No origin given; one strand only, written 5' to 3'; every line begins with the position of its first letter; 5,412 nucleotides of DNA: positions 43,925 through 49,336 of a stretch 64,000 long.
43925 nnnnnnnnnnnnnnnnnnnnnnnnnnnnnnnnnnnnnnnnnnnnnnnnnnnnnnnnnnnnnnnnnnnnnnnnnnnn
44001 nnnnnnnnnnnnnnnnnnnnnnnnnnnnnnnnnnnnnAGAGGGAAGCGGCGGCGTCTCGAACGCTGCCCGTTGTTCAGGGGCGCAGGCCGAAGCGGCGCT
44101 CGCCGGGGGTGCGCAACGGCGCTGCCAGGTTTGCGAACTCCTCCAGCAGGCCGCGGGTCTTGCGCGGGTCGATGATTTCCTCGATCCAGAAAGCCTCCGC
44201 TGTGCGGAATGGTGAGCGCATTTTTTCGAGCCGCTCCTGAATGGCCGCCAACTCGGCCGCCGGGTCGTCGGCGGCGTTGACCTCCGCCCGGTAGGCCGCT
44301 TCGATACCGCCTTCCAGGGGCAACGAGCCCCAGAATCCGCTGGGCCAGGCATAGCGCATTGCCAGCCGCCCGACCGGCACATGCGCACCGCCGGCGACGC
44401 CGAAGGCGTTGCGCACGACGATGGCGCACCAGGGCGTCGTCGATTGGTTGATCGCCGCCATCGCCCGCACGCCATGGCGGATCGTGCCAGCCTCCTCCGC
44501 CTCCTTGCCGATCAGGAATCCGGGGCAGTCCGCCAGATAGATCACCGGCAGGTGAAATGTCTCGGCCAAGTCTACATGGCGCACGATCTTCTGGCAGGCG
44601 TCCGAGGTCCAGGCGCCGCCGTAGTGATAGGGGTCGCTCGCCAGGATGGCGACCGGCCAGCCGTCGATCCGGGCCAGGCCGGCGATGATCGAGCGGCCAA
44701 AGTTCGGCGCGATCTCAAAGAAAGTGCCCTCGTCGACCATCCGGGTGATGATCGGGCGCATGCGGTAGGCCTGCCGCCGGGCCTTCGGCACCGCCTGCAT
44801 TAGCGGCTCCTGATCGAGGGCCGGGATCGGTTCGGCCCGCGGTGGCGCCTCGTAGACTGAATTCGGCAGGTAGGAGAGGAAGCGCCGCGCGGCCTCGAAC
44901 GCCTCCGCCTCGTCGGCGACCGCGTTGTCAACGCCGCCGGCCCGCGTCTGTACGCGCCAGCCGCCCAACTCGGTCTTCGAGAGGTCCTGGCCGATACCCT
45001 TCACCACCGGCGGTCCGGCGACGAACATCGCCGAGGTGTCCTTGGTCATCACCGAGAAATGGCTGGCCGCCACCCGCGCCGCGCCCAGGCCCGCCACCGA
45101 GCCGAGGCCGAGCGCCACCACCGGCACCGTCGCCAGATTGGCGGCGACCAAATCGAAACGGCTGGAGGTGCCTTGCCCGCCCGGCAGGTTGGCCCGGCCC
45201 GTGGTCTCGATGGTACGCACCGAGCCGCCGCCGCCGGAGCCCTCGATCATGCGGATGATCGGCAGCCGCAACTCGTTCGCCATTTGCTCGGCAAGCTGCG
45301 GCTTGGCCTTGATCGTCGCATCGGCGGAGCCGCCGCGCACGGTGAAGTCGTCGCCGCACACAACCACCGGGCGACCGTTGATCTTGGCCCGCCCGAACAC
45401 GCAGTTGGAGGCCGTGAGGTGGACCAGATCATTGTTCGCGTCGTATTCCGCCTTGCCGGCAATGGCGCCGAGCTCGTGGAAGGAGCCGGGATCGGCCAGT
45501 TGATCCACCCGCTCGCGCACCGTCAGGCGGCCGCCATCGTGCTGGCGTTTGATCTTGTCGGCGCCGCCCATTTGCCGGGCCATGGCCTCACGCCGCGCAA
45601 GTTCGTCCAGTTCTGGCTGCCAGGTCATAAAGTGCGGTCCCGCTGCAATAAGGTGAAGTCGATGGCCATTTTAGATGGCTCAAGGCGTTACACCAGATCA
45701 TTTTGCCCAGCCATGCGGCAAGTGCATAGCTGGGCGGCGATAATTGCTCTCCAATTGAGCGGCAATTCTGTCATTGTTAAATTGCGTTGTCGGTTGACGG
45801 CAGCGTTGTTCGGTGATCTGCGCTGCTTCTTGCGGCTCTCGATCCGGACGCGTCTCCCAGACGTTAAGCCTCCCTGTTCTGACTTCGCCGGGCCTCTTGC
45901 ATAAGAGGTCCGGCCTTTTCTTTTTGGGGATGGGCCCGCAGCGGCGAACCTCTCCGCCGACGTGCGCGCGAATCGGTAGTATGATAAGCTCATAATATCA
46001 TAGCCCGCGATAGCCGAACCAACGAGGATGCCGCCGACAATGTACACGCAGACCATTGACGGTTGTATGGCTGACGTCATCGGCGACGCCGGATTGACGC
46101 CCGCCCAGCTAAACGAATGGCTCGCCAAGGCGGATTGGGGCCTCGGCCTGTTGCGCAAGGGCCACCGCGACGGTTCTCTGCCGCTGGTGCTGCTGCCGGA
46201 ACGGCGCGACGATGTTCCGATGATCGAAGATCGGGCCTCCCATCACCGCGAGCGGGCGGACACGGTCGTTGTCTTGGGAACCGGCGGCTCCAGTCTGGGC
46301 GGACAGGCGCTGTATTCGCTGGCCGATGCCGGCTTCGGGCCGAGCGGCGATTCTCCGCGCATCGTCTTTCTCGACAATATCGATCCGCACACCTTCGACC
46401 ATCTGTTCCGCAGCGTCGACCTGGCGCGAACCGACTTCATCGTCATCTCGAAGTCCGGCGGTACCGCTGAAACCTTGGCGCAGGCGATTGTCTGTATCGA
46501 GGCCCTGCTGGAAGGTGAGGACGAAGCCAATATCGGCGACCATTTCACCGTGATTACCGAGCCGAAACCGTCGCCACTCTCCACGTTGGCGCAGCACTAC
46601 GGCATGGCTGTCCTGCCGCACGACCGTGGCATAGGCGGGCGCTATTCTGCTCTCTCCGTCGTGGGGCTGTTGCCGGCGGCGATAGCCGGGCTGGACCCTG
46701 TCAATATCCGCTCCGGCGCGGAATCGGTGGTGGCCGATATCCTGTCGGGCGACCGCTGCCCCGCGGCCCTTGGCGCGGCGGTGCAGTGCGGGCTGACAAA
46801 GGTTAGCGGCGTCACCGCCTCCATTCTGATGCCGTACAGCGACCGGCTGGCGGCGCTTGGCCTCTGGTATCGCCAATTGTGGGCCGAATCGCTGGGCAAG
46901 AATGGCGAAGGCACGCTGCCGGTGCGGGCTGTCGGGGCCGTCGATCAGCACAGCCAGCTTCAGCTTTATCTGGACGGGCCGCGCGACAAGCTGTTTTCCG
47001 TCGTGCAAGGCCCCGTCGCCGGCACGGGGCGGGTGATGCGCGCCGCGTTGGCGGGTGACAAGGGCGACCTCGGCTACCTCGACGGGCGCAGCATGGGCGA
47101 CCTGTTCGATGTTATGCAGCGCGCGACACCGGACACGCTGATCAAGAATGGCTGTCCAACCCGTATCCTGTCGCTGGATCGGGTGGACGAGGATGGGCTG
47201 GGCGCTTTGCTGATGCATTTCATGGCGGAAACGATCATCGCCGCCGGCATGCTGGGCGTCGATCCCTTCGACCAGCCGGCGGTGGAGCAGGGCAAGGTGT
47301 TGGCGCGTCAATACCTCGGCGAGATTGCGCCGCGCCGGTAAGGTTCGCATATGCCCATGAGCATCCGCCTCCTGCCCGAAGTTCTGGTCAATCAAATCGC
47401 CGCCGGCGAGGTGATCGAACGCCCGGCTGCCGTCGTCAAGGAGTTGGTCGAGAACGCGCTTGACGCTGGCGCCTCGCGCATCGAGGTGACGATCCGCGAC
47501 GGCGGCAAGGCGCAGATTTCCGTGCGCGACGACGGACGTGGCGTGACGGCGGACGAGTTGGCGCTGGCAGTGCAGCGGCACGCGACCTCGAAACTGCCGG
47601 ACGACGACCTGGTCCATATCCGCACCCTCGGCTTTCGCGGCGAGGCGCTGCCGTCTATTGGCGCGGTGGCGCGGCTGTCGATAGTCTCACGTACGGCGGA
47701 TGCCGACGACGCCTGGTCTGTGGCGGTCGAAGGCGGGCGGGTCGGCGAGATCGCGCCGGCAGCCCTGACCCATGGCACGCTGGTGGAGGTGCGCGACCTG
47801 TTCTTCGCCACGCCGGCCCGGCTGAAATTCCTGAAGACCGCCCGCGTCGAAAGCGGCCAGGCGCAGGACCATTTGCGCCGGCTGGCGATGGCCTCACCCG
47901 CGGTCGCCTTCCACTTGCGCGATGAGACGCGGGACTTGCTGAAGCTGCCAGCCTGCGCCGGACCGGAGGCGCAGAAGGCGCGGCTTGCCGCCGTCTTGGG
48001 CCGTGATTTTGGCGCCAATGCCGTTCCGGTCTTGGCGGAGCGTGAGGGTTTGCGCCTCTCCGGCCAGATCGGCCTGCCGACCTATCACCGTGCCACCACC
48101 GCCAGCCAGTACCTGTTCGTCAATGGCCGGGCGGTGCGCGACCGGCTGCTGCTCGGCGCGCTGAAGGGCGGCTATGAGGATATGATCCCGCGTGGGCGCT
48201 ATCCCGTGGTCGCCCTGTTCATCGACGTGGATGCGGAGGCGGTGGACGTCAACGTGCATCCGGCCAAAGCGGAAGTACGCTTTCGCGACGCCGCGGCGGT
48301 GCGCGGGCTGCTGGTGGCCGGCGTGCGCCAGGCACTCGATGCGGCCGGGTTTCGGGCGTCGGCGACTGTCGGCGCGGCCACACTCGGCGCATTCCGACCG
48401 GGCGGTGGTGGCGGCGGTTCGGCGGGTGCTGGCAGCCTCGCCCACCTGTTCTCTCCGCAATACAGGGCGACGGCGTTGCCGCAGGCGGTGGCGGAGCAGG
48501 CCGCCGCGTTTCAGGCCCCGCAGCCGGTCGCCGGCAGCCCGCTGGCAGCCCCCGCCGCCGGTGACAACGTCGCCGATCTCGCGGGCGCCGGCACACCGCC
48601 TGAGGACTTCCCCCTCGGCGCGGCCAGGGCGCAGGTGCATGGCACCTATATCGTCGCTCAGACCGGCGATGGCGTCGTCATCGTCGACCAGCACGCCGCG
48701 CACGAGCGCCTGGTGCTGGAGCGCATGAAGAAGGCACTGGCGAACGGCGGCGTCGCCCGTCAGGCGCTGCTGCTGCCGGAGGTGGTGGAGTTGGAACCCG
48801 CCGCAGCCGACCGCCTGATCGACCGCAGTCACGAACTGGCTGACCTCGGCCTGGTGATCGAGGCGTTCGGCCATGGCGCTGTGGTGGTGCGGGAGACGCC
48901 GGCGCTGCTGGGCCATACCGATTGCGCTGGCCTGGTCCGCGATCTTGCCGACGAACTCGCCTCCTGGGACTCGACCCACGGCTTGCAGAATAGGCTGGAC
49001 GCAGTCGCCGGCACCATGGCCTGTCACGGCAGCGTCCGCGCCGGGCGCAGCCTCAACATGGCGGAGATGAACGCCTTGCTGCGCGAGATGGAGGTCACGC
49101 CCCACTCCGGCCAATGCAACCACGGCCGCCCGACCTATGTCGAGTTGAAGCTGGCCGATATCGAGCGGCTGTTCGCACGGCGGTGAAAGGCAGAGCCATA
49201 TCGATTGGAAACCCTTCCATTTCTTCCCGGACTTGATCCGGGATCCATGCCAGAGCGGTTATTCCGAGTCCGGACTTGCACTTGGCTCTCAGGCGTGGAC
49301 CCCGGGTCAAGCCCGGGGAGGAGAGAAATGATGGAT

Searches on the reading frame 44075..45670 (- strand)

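Call 90: search_protein_families(library=pfam, proteins=[window:44075-45670:-], max_evalue=0.0001)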
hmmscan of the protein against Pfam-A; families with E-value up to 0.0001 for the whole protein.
window:44075-45670:- (531 aa): 2 families
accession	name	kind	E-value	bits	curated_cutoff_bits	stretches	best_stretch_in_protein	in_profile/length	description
PF01039.27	Carboxyl_trans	-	9.7e-82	275.6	22.3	1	42-515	1-477/493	Carboxyl transferase domain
PF03255.19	ACCA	-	9.3e-09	35.3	23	1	327-429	93-201/310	Acetyl co-enzyme A carboxylase carboxyltransferase-like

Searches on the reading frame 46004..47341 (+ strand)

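Call 90: search_protein_families(library=pfam, proteins=[window:46004-47341:+], max_evalue=0.0001)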
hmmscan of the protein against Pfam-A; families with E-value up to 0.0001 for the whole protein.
window:46004-47341:+ (445 aa): 1 family
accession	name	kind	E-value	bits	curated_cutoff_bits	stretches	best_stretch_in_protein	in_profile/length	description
PF00342.24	PGI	-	5.3e-23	81.8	22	1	86-300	97-309/486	Phosphoglucose isomerase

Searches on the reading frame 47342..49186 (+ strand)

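Call 90: search_protein_families(library=pfam, proteins=[window:47342-49186:+], max_evalue=0.0001)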
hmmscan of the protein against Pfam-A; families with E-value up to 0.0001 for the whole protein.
window:47342-49186:+ (614 aa): 4 families
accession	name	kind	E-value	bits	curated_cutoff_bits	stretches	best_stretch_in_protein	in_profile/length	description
PF08676.16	MutL_C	-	4e-47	159.9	25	1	430-571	2-142/142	MutL C terminal dimerisation domain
PF01119.25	DNA_mis_repair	-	4.3e-36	123.6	26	1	216-332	2-118/119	DNA mismatch repair protein, C-terminal domain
PF13589.12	HATPase_c_3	-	2.8e-10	40.8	25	1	29-120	4-96/137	Histidine kinase-, DNA gyrase B-, and HSP90-like ATPase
PF02518.31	HATPase_c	-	3.9e-09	37.4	26.4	1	27-82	5-63/111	Histidine kinase-, DNA gyrase B-, and HSP90-like ATPase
